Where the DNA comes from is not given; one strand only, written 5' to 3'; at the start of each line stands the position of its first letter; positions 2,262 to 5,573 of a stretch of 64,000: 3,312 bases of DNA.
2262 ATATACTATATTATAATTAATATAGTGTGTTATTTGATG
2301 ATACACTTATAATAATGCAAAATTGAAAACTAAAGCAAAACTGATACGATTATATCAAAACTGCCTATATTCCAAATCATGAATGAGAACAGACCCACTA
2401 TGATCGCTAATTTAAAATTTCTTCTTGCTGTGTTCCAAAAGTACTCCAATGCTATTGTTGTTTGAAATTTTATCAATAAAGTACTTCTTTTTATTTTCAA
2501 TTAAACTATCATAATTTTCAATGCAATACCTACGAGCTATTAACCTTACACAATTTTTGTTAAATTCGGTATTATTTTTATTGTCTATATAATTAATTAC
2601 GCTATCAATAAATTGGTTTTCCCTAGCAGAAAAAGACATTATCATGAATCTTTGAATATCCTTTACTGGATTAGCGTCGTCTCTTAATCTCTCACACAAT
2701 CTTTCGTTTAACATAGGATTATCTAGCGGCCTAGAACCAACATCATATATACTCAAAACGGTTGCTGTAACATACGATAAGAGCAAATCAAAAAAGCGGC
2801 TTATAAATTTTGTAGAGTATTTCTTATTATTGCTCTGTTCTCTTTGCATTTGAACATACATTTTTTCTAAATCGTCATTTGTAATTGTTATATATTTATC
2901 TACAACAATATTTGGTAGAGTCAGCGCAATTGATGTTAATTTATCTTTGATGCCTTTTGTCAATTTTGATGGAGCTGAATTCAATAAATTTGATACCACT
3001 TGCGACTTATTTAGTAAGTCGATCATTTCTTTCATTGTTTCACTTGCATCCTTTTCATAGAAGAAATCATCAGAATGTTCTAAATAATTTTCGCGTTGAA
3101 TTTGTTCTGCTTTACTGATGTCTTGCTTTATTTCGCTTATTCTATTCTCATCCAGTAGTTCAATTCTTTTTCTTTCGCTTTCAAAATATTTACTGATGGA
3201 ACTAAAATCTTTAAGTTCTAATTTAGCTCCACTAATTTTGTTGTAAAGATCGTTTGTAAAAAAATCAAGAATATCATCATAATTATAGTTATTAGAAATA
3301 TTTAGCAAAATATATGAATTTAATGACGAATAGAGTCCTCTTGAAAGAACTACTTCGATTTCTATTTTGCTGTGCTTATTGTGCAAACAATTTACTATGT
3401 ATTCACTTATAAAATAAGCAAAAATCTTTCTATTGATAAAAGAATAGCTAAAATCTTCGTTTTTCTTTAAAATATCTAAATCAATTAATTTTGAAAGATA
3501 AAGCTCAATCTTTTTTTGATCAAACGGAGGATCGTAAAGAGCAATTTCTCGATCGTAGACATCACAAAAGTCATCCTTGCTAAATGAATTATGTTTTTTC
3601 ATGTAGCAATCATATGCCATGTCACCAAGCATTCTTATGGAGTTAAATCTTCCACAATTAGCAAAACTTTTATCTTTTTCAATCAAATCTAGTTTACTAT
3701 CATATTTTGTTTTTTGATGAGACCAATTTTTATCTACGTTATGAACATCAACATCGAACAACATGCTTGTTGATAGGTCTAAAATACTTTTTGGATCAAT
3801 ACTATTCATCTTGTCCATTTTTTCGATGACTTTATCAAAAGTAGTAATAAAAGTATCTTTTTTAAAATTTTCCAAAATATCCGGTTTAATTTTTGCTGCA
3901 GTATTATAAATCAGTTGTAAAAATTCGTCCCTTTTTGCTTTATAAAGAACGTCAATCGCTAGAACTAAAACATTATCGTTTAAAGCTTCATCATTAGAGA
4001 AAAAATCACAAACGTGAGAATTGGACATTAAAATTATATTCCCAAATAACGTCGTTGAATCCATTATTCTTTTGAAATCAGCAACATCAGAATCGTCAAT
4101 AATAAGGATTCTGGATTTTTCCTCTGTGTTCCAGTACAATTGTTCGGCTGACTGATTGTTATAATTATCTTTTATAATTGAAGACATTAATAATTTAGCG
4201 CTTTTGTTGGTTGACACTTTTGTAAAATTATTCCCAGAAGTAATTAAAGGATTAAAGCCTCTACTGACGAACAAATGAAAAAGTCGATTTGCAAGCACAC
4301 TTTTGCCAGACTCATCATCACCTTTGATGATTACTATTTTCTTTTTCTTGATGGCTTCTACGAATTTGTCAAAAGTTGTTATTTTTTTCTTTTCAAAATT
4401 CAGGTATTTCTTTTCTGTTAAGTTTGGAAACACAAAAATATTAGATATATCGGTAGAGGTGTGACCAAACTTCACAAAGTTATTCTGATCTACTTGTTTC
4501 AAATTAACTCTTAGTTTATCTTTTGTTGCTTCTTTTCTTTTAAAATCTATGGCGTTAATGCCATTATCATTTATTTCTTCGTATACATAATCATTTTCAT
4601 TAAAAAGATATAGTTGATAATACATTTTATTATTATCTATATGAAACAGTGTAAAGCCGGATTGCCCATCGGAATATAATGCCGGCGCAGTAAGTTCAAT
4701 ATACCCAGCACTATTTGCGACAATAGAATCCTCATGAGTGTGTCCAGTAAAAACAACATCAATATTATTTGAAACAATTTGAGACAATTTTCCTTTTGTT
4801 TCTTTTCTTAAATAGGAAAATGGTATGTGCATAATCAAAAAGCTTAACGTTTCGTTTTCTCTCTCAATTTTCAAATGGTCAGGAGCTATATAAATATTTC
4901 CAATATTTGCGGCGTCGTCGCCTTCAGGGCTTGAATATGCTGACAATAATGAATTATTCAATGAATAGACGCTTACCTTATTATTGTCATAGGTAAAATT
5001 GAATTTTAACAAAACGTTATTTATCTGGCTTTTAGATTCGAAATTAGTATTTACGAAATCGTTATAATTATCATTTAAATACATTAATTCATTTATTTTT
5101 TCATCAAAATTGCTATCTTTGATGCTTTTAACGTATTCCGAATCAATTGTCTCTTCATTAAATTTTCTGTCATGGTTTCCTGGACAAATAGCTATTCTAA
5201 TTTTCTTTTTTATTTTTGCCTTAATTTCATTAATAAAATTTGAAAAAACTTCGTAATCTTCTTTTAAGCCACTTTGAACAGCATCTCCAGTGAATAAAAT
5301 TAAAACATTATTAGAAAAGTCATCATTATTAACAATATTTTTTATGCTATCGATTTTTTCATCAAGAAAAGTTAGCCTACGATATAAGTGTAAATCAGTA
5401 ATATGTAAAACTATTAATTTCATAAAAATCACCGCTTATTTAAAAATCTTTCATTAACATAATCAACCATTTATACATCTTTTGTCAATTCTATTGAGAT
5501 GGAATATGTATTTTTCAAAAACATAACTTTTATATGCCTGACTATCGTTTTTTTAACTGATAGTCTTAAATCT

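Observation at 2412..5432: STAND/Avs-like NTPase with an N-terminal calcineurin-type metallophosphoesterase effector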

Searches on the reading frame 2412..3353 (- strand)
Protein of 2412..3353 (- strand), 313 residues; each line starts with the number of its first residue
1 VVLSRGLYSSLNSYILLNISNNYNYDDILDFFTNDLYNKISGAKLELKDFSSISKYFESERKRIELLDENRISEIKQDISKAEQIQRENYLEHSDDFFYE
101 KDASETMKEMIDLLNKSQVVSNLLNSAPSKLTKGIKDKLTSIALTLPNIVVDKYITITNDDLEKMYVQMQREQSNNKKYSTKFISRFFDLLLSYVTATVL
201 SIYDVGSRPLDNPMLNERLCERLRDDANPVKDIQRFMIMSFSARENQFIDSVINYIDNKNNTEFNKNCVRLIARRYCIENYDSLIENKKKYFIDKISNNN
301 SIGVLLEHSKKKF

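Call 95: search_protein_families(library=pfam, proteins=[window:2412-3353:-], max_evalue=10)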
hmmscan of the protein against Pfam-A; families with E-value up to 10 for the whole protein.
window:2412-3353:- (313 aa): 2 families
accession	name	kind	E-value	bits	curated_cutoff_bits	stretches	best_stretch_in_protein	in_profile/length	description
PF22927.2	INT1_R3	-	0.1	12.6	27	1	161-198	99-136/160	Integrator complex subunit 1, R3 domain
PF00416.27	Ribosomal_S13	-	6.8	7.6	31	1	60-110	39-89/128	Ribosomal protein S13/S18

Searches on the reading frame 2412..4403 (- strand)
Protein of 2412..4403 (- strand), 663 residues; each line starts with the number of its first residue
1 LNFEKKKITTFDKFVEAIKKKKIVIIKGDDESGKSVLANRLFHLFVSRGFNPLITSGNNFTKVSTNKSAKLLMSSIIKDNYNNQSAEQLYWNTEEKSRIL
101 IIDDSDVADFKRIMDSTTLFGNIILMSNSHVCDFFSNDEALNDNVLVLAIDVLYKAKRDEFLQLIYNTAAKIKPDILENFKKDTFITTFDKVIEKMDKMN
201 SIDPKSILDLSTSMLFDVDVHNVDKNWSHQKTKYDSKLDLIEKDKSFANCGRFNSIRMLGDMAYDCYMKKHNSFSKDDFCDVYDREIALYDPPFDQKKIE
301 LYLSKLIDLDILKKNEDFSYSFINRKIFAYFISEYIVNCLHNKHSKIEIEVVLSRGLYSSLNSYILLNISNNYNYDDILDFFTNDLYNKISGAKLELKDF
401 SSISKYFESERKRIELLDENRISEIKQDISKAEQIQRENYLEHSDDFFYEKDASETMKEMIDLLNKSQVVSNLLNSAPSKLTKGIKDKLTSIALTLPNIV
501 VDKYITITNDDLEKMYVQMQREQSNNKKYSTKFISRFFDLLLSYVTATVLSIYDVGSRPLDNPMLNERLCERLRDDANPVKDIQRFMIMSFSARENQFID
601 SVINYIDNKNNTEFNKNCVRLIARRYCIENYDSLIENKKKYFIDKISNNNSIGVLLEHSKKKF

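Call 73: search_solved_structures(query=window:2412-4403:-, max_evalue=10, show_alignments=0)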
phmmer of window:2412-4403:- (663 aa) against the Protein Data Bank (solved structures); distinct sequences matched with E-value up to 10: 1.
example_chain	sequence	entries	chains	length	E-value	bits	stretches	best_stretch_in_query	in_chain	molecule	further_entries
3kby_A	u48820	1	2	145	0.55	12.3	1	346-435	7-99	Putative uncharacterized protein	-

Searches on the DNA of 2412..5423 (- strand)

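Call 94: search_dna_similar(query=L044:1001-4045:+, collection=ecoli_genomes, mode=distant, max_rows=8)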
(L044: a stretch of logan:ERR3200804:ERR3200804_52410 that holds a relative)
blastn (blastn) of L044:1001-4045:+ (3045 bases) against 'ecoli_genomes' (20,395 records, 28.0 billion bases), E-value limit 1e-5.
No match.
